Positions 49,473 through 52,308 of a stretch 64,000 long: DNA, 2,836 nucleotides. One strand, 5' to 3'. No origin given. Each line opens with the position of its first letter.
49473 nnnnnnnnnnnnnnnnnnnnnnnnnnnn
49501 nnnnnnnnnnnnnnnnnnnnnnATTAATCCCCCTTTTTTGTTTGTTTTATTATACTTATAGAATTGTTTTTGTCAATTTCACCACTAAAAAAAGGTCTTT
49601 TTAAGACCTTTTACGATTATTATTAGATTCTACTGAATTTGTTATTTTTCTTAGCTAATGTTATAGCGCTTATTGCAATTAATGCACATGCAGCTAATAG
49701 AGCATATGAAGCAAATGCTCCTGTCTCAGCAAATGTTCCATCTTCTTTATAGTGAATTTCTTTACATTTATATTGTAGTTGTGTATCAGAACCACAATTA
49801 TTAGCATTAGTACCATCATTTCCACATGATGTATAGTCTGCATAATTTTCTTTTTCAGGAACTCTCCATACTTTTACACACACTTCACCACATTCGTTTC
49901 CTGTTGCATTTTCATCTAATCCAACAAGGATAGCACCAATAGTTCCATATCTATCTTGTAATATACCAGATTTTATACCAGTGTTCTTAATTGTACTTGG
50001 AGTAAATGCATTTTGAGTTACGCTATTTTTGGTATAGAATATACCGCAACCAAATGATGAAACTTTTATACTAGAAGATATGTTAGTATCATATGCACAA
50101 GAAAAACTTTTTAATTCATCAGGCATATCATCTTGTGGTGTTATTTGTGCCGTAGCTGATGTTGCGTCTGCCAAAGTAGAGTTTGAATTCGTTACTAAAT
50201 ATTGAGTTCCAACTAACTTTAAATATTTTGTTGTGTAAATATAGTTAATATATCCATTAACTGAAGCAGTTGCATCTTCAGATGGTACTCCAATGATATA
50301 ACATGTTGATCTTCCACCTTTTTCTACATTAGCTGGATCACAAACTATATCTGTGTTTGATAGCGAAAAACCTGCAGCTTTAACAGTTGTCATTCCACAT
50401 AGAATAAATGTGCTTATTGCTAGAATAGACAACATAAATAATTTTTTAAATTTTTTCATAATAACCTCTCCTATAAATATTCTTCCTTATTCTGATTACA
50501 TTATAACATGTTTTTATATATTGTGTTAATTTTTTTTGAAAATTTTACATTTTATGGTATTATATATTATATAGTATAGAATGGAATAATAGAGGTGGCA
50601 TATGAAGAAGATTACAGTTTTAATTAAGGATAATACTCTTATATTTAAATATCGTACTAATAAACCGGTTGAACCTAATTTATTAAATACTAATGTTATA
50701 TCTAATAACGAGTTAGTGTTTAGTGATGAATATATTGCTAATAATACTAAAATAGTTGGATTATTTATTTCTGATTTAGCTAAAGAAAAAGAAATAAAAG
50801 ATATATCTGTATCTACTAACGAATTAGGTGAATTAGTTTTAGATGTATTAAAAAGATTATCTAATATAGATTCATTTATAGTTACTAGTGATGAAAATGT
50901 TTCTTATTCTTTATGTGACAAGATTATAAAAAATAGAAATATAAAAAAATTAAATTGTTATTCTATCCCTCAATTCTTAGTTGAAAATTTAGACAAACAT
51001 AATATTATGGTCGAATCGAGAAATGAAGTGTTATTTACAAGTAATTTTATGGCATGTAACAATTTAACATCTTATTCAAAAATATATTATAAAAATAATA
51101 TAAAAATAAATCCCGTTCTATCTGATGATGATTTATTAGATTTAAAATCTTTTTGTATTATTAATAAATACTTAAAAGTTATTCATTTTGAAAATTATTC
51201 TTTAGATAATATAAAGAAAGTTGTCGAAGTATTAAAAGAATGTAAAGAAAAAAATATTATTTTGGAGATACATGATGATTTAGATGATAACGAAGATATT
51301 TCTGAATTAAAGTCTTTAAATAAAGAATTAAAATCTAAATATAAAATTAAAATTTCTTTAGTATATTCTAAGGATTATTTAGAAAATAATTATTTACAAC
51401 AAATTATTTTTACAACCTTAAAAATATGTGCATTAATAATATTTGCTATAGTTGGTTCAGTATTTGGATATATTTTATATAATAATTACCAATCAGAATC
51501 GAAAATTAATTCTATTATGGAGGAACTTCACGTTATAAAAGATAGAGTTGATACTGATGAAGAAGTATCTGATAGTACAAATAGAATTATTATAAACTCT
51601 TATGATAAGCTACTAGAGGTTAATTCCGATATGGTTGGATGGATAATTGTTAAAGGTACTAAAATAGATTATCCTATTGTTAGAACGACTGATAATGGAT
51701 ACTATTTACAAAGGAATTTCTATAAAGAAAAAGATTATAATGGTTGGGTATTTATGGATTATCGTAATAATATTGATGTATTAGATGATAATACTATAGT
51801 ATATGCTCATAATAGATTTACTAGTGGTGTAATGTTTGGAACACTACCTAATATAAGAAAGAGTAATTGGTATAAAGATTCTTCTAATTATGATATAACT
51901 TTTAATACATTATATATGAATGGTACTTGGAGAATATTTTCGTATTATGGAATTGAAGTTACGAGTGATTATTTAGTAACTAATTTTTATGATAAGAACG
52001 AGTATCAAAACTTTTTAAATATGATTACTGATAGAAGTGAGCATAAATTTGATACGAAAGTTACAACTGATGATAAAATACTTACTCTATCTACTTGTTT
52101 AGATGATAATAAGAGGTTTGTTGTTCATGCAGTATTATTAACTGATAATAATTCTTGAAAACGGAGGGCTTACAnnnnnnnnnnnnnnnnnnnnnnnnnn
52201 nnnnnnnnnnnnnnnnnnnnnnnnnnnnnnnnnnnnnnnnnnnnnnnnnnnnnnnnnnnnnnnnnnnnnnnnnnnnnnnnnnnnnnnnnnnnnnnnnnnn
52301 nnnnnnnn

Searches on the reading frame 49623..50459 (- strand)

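Call 3: search_protein_families(library=pfam, proteins=[window:49623-50459:-], max_evalue=0.1)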
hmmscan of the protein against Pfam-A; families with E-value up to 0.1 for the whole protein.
window:49623-50459:- (278 aa): 0 families

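Call 4: search_protein_families(library=padloc, proteins=[window:49623-50459:-], max_evalue=0.1)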
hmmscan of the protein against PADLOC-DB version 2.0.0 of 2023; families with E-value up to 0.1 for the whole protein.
window:49623-50459:- (278 aa): 0 families

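Call 6: search_protein_families(library=ncbifam, proteins=[window:49623-50459:-], max_evalue=1)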
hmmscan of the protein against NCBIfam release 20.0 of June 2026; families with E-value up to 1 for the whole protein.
window:49623-50459:- (278 aa): 1 family
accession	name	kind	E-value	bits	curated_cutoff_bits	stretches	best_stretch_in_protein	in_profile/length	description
NF011604.1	PRK15030.1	equivalog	0.028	13.4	765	1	64-111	114-162/397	multidrug efflux RND transporter periplasmic adaptor subunit AcrA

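Call 7: search_protein_families(library=phrogs, proteins=[window:49623-50459:-], max_evalue=1)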
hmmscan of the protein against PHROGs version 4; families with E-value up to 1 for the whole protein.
window:49623-50459:- (278 aa): 1 family
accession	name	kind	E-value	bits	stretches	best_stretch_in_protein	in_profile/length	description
phrog_34642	-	unknown function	0.29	12.3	1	172-215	38-81/134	-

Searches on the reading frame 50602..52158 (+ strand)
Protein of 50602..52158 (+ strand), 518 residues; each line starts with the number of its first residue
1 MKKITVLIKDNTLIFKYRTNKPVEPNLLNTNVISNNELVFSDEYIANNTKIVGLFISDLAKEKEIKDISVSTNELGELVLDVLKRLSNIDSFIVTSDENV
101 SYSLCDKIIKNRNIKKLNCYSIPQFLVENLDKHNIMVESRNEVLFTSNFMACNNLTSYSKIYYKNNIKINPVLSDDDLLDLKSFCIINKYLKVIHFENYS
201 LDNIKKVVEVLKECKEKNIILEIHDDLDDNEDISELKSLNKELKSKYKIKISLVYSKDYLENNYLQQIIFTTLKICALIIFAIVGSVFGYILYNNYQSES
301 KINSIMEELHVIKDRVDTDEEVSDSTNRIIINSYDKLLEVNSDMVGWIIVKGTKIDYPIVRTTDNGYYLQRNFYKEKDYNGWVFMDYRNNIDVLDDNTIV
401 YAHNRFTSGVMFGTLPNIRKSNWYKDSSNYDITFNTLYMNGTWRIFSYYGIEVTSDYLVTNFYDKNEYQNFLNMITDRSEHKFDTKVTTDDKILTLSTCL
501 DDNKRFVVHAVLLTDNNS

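Call 3: search_protein_families(library=pfam, proteins=[window:50602-52158:+], max_evalue=0.1)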
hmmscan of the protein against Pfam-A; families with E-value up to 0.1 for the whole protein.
window:50602-52158:+ (518 aa): 1 family
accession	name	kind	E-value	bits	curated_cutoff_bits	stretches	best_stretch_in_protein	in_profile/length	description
PF04203.18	Sortase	-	6e-09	36.2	26.6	1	350-512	3-124/125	Sortase domain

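Call 4: search_protein_families(library=padloc, proteins=[window:50602-52158:+], max_evalue=0.1)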
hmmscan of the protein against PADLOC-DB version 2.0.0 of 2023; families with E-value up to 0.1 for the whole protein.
window:50602-52158:+ (518 aa): 0 families

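Call 6: search_protein_families(library=ncbifam, proteins=[window:50602-52158:+], max_evalue=1)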
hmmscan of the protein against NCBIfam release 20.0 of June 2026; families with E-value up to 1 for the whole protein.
window:50602-52158:+ (518 aa): 4 families
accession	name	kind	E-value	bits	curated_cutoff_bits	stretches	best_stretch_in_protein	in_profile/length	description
TIGR03064.1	sortase_srtB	equivalog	3.9e-50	170.4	153.75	1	270-505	5-232/235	class B sortase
NF040525.1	SrtB_LPKTxSAVK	exception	2.7e-22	79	200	1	290-504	11-228/261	class B sortase, LPKTxAVK-specific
TIGR00714.1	hscB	equivalog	0.035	14.2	46.75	1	195-254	59-119/156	Fe-S protein assembly co-chaperone HscB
NF041416.1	halo_CC_star_2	equivalog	0.44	11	140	0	201-250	29-76/113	halo-CC-star protein HcsL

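Call 71: find_related_loci(query=window:50602-52158:+, collection=metagenome_contigs, flank=8000)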
Query window:50602-52158:+ (518 aa) in metagenome_contigs; peptide patterns used: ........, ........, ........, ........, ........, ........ (x = any residue, [..] = any of these).
491 stretches matched a pattern; 3 encode a relative of the query (tblastn E <= 1e-3); 3 distinct loci.
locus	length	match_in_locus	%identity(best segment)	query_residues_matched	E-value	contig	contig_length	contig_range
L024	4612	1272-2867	59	1-513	0e+0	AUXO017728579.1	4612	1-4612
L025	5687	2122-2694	39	325-515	3e-35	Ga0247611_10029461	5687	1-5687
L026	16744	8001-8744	28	278-511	2e-14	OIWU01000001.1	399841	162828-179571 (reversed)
